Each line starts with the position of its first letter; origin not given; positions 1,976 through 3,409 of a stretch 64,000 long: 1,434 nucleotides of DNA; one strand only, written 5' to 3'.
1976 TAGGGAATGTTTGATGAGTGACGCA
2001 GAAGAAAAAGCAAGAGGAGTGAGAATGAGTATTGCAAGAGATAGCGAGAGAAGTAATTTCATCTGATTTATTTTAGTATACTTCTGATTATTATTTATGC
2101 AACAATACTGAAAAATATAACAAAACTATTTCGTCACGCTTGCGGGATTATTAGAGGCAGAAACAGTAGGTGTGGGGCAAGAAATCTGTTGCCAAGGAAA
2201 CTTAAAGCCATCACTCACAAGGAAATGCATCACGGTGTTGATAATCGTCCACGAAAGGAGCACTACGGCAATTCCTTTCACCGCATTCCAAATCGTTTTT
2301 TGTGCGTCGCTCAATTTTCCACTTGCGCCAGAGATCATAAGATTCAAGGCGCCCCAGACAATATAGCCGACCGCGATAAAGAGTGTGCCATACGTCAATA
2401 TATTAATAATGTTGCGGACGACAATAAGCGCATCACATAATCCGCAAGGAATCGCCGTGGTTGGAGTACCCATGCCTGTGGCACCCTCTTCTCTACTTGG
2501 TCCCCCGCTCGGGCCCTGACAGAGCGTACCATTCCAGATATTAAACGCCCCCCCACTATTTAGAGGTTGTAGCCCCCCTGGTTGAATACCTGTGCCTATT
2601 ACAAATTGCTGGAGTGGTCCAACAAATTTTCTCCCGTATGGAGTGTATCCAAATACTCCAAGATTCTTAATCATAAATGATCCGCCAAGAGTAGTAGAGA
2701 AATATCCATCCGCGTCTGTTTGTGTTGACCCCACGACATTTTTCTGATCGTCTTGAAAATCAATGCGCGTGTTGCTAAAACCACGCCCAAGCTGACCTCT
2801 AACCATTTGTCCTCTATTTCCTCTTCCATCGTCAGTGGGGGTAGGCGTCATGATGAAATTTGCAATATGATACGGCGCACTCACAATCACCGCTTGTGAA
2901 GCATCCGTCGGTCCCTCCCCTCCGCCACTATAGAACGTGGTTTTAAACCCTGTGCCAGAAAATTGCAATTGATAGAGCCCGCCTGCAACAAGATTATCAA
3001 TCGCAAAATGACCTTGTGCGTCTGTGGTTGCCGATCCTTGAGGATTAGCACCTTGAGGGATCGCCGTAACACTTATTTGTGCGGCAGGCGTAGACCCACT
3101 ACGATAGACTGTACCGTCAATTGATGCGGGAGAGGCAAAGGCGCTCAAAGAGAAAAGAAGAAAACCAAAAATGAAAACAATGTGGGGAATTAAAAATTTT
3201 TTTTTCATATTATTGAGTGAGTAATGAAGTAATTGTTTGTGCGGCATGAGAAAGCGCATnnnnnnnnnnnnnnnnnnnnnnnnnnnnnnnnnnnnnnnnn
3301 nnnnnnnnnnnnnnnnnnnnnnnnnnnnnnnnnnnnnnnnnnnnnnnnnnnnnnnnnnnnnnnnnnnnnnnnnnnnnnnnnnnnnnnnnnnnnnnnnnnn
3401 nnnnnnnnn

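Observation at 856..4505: Five-gene minus-strand operon: solute-binding protein, beta-sandwich/pilin-anchor fusion and three paralogous TrbC/VirB2-like pilins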

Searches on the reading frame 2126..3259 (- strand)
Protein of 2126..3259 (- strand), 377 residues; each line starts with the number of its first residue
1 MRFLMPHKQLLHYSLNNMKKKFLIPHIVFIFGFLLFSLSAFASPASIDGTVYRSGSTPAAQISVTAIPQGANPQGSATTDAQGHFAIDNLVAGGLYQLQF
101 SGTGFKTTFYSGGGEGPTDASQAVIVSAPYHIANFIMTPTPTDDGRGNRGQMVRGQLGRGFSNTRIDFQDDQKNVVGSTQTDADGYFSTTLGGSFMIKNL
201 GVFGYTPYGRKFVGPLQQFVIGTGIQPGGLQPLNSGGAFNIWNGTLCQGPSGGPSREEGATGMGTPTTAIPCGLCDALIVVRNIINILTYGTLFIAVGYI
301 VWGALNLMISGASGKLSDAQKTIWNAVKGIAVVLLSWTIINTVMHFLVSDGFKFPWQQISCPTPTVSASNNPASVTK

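Call 3: search_protein_families(library=pfam, proteins=[window:2126-3259:-], max_evalue=1)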
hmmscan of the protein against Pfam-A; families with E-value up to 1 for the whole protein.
window:2126-3259:- (377 aa): 12 families
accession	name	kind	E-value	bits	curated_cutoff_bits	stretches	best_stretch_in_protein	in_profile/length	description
PF13620.12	CarboxypepD_reg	-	1.3e-13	51.6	32.3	2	46-110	1-64/82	Carboxypeptidase regulatory-like domain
PF13715.12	CarbopepD_reg_2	-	2.1e-05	24.9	32.2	1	47-108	1-58/88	CarboxypepD_reg-like domain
PF17210.9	SdrD_B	-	6.6e-05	23.5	29.7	1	55-120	20-85/112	SdrD B-like domain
PF11974.14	bMG3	-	0.00014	22.2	34.9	1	57-90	26-59/103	Bacterial alpha-2-macroglobulin MG3 domain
PF25020.1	TTR_TEN1-4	-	0.0034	17.7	27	1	47-108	9-67/86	Teneurin TTR-like domain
PF18895.5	T4SS_pilin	-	0.0045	17.5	26.6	1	293-342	21-70/71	Type IV secretion system pilin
PF17936.7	Big_6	-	0.0052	17.5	27.6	1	158-191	19-52/83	Bacterial Ig domain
PF20598.4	DUF6795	-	0.034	14.9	27.4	0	48-89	2-45/103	Domain of unknown function (DUF6795)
PF14686.12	fn3_3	-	0.075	13.3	24.4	0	76-99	28-50/75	Polysaccharide lyase family 4, domain II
PF23193.1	NOMO_3rd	-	0.083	13.4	27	0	64-98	49-82/120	NOMO third transthyretin-like domain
PF17802.7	SpaA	-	0.28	11.8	23.1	0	73-99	32-57/91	Prealbumin-like fold domain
PF02369.22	Big_1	-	0.53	10.9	34.9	0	153-191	25-66/93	Bacterial Ig-like domain (group 1)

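Call 4: search_protein_families(library=ncbifam, proteins=[window:2126-3259:-], max_evalue=1)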
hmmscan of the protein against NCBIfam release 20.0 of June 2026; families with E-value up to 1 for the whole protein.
window:2126-3259:- (377 aa): 2 families
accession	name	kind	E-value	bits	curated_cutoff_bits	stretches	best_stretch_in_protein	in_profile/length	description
NF058648.1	ECF_sub_HI1622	equivalog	1.6e-07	31.5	100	2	38-88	18-68/180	NikL family nickel/cobalt ECF transporter subunit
NF040520.1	Ig_like_BLP2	equivalog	0.023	12.8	750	1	159-192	357-390/730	Ig-like repeat protein Blp2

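Call 20: find_homologous_proteins(query=window:2126-3208:-, max_evalue=0.001)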
Query window:2126-3208:- (360 aa): 1 proteins with E <= 0.001 among 3750 candidates.
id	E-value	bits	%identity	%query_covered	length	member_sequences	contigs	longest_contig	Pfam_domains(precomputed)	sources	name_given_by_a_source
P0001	4.8e-239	811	100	100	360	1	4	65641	PF13715.13,PF13620.13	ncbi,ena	-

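Call 43: search_protein_representatives(protein=window:2126-3208:-)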
Query: 360 residues. Proteins with E-value up to 0.001 (for the whole library): 1300; up to 1e-10: 76; up to 1e-30: 1. The best 150 are listed.
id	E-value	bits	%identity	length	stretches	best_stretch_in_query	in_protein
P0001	1.5e-239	810.6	100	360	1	1-360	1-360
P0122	8.5e-24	100.8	41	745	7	27-98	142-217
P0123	1.5e-20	90.1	45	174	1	229-350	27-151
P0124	1.3e-19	87.0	34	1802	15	23-101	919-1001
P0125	2.1e-18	83.1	38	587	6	25-111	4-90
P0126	2.7e-18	82.7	33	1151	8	49-127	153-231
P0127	1.7e-17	80.1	45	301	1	220-355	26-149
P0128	2.2e-17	79.8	42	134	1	220-344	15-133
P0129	7.3e-17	78.0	42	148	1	206-344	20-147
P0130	2.3e-16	76.4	36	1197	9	23-94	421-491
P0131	6.0e-16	75.0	43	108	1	252-344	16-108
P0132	7.2e-16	74.8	31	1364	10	24-88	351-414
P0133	4.4e-15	72.2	43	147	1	223-344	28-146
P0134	5.6e-15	71.8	44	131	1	218-344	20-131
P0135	6.4e-15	71.6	35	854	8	24-70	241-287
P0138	8.8e-15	71.2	32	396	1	240-356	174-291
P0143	2.7e-14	69.6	43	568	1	215-344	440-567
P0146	4.5e-14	68.9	49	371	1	247-350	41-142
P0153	3.5e-13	65.9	43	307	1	252-345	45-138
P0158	1.1e-12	64.3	41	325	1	241-345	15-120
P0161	1.5e-12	63.8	36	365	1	241-346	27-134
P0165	3.5e-12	62.6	38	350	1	253-346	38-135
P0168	3.6e-12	62.6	36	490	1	240-352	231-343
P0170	4.5e-12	62.3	39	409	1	246-345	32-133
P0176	7.7e-12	61.5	37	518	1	242-347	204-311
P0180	2.1e-11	60.1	41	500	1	251-351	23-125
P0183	2.5e-11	59.8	37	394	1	242-346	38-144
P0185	2.8e-11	59.7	41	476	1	250-350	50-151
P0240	2.3e-09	53.3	32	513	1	243-352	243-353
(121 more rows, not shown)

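Call 46: find_encoding_contigs(protein=P0143, flank=8000, max_places=2)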
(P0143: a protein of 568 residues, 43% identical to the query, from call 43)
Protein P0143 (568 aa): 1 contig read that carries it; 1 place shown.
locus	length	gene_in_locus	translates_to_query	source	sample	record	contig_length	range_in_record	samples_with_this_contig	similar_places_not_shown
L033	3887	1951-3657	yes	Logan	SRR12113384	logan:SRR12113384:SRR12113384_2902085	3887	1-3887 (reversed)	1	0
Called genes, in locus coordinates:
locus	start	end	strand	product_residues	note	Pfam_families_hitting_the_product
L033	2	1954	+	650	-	?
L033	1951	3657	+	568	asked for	PF01547:SBP_bac_1, PF13416:SBP_bac_8, PF18895:T4SS_pilin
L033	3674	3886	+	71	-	?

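Call 47: find_encoding_contigs(protein=P0138, flank=8000, max_places=2)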
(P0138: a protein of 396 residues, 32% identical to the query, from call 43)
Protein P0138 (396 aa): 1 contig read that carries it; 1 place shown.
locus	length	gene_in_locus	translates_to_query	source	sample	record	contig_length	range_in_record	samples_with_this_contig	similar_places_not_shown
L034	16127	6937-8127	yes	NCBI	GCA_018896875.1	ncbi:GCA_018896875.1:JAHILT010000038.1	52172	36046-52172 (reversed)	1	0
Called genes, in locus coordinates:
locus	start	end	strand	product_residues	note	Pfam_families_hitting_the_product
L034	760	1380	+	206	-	PF13483:Lactamase_B_3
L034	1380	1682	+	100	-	-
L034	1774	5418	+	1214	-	PF00521:DNA_topoisoIV, PF14890:Intein_splicing, PF00521:DNA_topoisoIV, PF03989:DNA_gyraseA_C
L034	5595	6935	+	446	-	PF01547:SBP_bac_1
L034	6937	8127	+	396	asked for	PF18895:T4SS_pilin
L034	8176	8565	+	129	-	PF18895:T4SS_pilin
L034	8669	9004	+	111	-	PF18895:T4SS_pilin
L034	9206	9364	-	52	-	PF01541:GIY-YIG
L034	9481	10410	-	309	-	PF02899:Phage_int_SAM_1, PF13102:Phage_int_SAM_5 (weak), PF13495:Phage_int_SAM_4 (weak), PF00589:Phage_integrase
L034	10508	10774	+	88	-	PF00312:Ribosomal_S15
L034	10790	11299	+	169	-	PF01936:NYN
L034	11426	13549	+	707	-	PF01138:RNase_PH, PF03725:RNase_PH_C (weak), PF03726:PNPase (faint), PF01138:RNase_PH, PF00013:KH_1, PF00575:S1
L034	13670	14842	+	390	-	-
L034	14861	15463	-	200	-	PF00574:CLP_protease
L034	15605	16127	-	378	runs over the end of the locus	PF05697:Trigger_N, PF05698:Trigger_C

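Call 54: list_cluster_members(proteins=[P0001, P0002, P0143])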
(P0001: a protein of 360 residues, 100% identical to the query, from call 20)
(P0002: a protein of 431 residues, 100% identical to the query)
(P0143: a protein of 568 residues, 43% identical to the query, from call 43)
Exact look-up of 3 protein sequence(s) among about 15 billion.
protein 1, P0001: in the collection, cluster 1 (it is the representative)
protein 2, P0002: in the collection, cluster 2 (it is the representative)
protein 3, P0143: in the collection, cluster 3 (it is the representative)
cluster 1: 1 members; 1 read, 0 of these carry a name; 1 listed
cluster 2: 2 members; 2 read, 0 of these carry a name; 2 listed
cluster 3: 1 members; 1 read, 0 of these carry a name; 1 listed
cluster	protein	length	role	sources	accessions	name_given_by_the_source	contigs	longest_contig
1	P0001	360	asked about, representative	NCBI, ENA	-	-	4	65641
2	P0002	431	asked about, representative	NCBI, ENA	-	-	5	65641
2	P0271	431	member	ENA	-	-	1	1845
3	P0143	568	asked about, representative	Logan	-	-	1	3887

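Call 55: search_protein_families(library=pfam, proteins=[P0176, P0168, P0138, P0240, P0143], max_evalue=0.01)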
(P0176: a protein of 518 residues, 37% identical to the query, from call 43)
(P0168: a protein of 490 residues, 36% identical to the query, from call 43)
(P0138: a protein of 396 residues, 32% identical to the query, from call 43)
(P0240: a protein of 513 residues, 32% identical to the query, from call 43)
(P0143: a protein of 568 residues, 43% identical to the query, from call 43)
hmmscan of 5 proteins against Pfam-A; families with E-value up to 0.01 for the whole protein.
P0176 (518 aa): 3 families
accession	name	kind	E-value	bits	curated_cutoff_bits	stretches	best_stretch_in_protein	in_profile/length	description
PF01464.25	SLT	-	7.7e-25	87.2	21.3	1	368-472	7-102/117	Transglycosylase SLT domain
PF07705.17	CARDB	-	9.6e-11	42.2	22.7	1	44-140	10-100/101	CARDB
PF18896.5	SLT_3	-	0.00092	20.1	27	1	377-438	16-70/89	Lysozyme like domain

P0168 (490 aa): 1 family
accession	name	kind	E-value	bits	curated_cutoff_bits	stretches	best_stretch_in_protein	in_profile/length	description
PF18895.5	T4SS_pilin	-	3.4e-05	24.3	26.6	1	250-316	5-70/71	Type IV secretion system pilin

P0138 (396 aa): 1 family
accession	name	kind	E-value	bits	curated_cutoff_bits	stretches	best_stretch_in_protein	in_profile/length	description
PF18895.5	T4SS_pilin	-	1.7e-07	31.6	26.6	1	194-261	5-71/71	Type IV secretion system pilin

P0240 (513 aa): 1 family
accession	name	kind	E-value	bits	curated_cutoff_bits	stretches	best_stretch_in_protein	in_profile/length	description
PF18895.5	T4SS_pilin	-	5.1e-06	26.9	26.6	1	260-326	5-70/71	Type IV secretion system pilin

P0143 (568 aa): 3 families
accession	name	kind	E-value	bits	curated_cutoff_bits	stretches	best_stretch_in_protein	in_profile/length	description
PF13416.11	SBP_bac_8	-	8.1e-29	101.7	27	1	58-366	1-266/279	Bacterial extracellular solute-binding protein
PF01547.30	SBP_bac_1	-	5.9e-22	79.5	26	1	55-344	9-302/307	Bacterial extracellular solute-binding protein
PF18895.5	T4SS_pilin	-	6.6e-13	49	26.6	1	482-545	9-71/71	Type IV secretion system pilin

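Call 62: predict_structure(alignment_id=A3)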
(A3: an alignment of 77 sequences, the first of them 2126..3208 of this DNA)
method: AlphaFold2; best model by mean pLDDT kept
length: 360 residues; sequences in the alignment: 77
mean_pLDDT: 62.1   pTM: 0.46
mean pLDDT of the five models: 62.1, 60.6, 57.9, 56.2, 55.5
residues with pLDDT >= 90: 57; 70-90: 91; 50-70: 73; < 50: 139
segments of 3 or more residues with pLDDT < 50: 29-118, 120-122, 124-126, 187-216, 246-248
pLDDT, mean of each block of 10 residues (from residue 1): 67 83 58 41 40 42 40 32 31 32 38 42 51 66 70 71 76 61 49 37 37 51 84 57 50 81 91 92 96 91 95 92 87 72 75 58
secondary structure, 60 per line:
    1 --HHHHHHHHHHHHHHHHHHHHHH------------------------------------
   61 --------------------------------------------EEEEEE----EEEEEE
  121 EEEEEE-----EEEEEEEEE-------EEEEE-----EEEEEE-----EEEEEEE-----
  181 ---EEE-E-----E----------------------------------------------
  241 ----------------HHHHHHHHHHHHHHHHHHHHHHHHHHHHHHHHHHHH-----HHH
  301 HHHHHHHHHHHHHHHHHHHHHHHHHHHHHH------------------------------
elements in order: H3-24 E105-110 E115-126 E132-140 E148-152 E158-163 E169-175 E184-186 H257-292 H298-330

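Call 64: fold_search(model_id=the predicted structure, library=pdb)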
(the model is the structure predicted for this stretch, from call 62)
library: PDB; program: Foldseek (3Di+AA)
matches with E <= 10: 328; with E <= 0.001: 0
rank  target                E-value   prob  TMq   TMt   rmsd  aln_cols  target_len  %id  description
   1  4bd4_A                8.4e-02  0.80  0.15  0.37   4.7        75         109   19  Monomeric Human Cu,Zn Superoxide dismutase, loops IV and VII deleted, apo form, mutant H43F (released 2013-02-27)
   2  3h2q_D                1.1e-01  0.51  0.15  0.33   6.7       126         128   15  Human SOD1 H80R variant, P21 crystal form (released 2010-05-05)
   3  3o0l_A                1.3e-01  0.30  0.12  0.30   9.9       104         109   10  Crystal structure of a Pfam DUF1425 family member (Shew_1734) from Shewanella sp. pv-4 at 1.81 a resolution (released 2010-08-04)
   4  4bd4_G                1.4e-01  0.63  0.15  0.38   7.1       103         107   16  Monomeric Human Cu,Zn Superoxide dismutase, loops IV and VII deleted, apo form, mutant H43F (released 2013-02-27)
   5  3hog                  1.5e-01  0.72  0.14  0.34   5.1        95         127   17  Metal-free Tomato Chloroplast Superoxide Dismutase (released 2010-06-23)
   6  5n7m_A                1.6e-01  0.16  0.08  0.10  12.7       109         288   10  Protruding domain of GI.1 norovirus in complex with 2-fucosyllactose (2FL) (released 2017-05-24)
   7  2gbu_D                1.8e-01  0.63  0.15  0.34   4.9        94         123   14  C6A/C111A/C57A/C146A apo CuZn Superoxide dismutase (released 2007-01-02)
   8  4bd4_C                2.4e-01  0.51  0.15  0.38   6.9       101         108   15  Monomeric Human Cu,Zn Superoxide dismutase, loops IV and VII deleted, apo form, mutant H43F (released 2013-02-27)
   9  4g5a_A                2.5e-01  0.41  0.13  0.35  12.1        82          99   17  Crystal structure of a putative member of duf 3244 protein family (BT_1867) from Bacteroides thetaiotaomicron VPI-5482 (released 2012-09-19)
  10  4bd4_D                2.7e-01  0.41  0.16  0.39   6.0       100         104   17  Monomeric Human Cu,Zn Superoxide dismutase, loops IV and VII deleted, apo form, mutant H43F (released 2013-02-27)
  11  5dz8_B                3.0e-01  0.16  0.10  0.21  15.9        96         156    9  Streptococcus agalactiae AgI/II polypeptide BspA variable (V) domain (released 2016-06-22)
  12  3ecw_C                3.2e-01  0.35  0.14  0.33   7.1        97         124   16  Crystal structure of the ALS-related pathological mutant T54R of human apo Cu,Zn Superoxide Dismutase (SOD1) (released 2009-05-19)
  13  5yul_J                3.4e-01  0.54  0.17  0.38   6.8       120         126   13  Native Structure of hSOD1 in P6322 space group (released 2018-11-21)
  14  4zjh                  3.6e-01  0.51  0.12  0.19   5.2        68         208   13  Crystal structure of native alpha-2-macroglobulin from Escherichia coli spanning domains NIE-MG1. (released 2015-06-10)
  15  8ugt                  3.6e-01  0.33  0.11  0.07   5.4        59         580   12  E. eligens beta-glucuronidase bound to UNC10206581-G (released 2024-07-24)
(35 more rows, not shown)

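Call 66: find_encoding_contigs(protein=P0123, flank=6000, max_places=1)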
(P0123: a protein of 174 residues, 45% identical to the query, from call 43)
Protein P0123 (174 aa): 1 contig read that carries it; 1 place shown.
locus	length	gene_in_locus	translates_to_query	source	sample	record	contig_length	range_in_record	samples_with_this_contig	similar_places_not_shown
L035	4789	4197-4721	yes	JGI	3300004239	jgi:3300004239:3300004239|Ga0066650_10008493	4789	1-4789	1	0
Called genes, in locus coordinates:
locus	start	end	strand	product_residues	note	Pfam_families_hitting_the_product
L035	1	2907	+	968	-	?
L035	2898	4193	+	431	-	PF01547:SBP_bac_1, PF13416:SBP_bac_8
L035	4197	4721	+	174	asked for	PF18895:T4SS_pilin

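Call 67: find_encoding_contigs(protein=P0176, flank=6000, max_places=1)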
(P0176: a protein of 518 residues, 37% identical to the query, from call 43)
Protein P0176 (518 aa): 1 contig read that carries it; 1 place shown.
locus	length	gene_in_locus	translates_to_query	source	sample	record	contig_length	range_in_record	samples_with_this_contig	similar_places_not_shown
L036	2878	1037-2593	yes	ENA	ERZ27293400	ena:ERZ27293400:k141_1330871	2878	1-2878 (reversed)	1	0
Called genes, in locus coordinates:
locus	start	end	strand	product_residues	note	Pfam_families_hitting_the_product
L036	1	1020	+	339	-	?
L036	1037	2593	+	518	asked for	PF07705:CARDB, PF01464:SLT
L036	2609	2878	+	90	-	?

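Call 68: find_encoding_contigs(protein=P0146, flank=6000, max_places=1)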
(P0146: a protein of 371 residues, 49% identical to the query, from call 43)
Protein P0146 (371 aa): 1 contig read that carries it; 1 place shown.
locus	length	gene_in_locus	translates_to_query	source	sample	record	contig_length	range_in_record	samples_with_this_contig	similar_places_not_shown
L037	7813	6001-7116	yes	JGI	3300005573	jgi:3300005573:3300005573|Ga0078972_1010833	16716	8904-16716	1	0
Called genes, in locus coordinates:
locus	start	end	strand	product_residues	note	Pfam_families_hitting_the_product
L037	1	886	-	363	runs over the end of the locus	PF00575:S1 (weak), PF23459:S1_RRP5 (faint), PF00575:S1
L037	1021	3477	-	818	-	PF00521:DNA_topoisoIV, PF03989:DNA_gyraseA_C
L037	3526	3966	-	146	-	-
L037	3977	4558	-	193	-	PF13483:Lactamase_B_3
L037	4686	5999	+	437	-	PF01547:SBP_bac_1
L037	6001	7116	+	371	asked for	-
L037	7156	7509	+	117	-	PF04956:TrbC (weak), PF18895:T4SS_pilin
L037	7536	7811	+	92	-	?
